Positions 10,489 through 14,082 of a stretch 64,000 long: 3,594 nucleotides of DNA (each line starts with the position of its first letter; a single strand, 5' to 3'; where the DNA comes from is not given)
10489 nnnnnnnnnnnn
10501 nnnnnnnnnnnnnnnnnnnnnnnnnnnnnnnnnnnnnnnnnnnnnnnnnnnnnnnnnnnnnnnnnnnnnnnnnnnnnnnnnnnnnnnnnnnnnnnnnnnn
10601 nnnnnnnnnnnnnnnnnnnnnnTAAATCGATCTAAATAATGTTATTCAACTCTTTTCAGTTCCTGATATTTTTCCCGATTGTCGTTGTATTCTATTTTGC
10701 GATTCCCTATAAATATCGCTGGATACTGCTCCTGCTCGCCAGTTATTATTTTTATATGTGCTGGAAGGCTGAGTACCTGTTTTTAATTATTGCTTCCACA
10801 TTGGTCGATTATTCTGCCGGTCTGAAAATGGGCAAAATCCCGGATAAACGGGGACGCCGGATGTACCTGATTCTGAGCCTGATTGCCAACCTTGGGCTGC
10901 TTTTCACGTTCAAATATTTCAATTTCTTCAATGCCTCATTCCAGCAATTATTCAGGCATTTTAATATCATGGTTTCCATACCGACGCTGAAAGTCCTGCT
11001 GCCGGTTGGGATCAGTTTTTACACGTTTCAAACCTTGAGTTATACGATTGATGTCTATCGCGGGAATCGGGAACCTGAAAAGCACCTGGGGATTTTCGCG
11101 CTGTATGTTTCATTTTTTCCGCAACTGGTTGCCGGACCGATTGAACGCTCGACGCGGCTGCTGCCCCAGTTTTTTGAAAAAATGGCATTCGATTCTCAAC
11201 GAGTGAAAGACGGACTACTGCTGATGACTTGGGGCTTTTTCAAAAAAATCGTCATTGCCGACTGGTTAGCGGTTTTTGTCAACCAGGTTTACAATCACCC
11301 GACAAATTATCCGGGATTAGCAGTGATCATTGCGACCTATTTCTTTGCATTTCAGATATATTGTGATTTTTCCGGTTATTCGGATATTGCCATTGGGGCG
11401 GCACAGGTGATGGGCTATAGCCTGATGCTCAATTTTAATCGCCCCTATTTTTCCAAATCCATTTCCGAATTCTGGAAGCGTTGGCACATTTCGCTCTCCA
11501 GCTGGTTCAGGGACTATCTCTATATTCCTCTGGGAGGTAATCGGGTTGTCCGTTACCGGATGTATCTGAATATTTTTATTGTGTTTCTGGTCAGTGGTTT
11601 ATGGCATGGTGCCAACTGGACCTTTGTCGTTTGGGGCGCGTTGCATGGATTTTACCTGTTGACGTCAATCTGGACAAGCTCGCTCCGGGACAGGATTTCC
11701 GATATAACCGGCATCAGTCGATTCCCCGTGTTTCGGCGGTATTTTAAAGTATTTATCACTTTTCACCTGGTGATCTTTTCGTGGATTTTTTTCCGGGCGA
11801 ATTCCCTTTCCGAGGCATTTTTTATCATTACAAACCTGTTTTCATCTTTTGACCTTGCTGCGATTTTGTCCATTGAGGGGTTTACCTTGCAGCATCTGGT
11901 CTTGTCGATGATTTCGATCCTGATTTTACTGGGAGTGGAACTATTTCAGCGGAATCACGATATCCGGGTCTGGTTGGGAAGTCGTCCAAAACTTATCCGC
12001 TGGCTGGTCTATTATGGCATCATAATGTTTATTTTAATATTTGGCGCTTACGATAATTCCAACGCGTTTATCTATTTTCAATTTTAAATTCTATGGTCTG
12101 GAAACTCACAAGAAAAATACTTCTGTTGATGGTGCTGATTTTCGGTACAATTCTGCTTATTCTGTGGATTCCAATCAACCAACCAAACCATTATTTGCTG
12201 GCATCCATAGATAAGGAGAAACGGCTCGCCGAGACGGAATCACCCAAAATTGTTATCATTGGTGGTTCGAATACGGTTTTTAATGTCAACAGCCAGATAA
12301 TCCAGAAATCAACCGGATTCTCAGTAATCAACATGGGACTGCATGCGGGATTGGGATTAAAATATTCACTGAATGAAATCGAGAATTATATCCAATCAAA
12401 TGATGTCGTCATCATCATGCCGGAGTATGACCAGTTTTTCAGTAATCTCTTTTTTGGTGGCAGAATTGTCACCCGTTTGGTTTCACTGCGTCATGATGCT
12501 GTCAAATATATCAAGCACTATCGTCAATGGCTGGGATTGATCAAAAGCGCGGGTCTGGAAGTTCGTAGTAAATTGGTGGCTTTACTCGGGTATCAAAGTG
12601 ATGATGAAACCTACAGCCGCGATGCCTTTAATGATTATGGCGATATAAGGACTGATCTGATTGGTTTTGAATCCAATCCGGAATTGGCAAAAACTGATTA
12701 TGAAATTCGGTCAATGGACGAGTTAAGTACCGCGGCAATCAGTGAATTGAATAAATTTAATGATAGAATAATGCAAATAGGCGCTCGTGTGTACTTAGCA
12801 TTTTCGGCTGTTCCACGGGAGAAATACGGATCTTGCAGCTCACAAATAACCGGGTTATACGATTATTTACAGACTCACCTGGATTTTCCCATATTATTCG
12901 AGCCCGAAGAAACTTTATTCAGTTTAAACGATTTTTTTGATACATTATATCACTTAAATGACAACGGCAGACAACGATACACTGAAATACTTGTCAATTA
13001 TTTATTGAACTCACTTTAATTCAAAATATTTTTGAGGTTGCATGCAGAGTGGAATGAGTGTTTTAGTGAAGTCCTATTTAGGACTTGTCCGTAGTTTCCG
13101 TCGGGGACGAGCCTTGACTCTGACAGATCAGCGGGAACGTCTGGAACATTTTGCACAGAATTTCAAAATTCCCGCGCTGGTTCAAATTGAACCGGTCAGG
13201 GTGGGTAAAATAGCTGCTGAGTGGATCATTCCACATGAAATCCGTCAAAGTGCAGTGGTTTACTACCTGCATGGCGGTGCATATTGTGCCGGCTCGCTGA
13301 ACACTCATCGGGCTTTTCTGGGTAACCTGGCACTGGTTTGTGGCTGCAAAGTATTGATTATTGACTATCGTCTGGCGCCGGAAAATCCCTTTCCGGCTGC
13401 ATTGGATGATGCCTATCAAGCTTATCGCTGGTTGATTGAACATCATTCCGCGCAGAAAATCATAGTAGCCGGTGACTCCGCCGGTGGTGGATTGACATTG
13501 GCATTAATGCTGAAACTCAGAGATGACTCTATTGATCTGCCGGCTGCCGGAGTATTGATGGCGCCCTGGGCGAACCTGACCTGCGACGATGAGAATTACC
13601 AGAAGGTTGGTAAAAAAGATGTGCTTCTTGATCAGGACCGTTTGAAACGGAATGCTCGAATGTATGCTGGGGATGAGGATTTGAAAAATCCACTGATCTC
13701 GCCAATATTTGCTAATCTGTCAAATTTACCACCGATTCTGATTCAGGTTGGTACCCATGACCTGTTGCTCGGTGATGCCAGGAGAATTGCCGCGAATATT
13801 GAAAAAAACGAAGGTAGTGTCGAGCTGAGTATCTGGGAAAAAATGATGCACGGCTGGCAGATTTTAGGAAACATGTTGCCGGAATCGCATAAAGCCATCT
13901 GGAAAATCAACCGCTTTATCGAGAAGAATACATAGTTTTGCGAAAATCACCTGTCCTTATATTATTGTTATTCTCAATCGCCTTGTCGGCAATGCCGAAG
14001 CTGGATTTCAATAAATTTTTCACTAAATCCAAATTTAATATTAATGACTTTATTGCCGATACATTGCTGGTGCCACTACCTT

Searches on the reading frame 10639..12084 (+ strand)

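Call 10: search_protein_families(library=pfam, proteins=[window:10639-12084:+], max_evalue=0.00001)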
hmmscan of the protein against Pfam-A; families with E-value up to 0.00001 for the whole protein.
window:10639-12084:+ (482 aa): 2 families
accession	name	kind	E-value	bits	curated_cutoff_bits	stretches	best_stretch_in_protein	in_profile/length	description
PF03062.24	MBOAT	-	4.3e-26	92.4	27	1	153-357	84-308/337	MBOAT, membrane-bound O-acyltransferase family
PF13813.11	MBOAT_2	-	6.1e-06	26.9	25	1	266-325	5-66/85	Membrane bound O-acyl transferase family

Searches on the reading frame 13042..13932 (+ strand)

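Call 10: search_protein_families(library=pfam, proteins=[window:13042-13932:+], max_evalue=0.00001)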
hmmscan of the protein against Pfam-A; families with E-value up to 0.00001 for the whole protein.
window:13042-13932:+ (297 aa): 3 families
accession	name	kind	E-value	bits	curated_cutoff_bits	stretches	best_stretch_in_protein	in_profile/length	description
PF07859.19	Abhydrolase_3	-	1.6e-59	201.6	25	1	73-273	1-209/210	alpha/beta hydrolase fold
PF10340.15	Say1_Mug180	-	4.5e-15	55.8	21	1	71-218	123-279/374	Steryl acetyl hydrolase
PF20434.5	BD-FAE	-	5.7e-13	49.3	26.8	1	69-169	12-120/215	BD-FAE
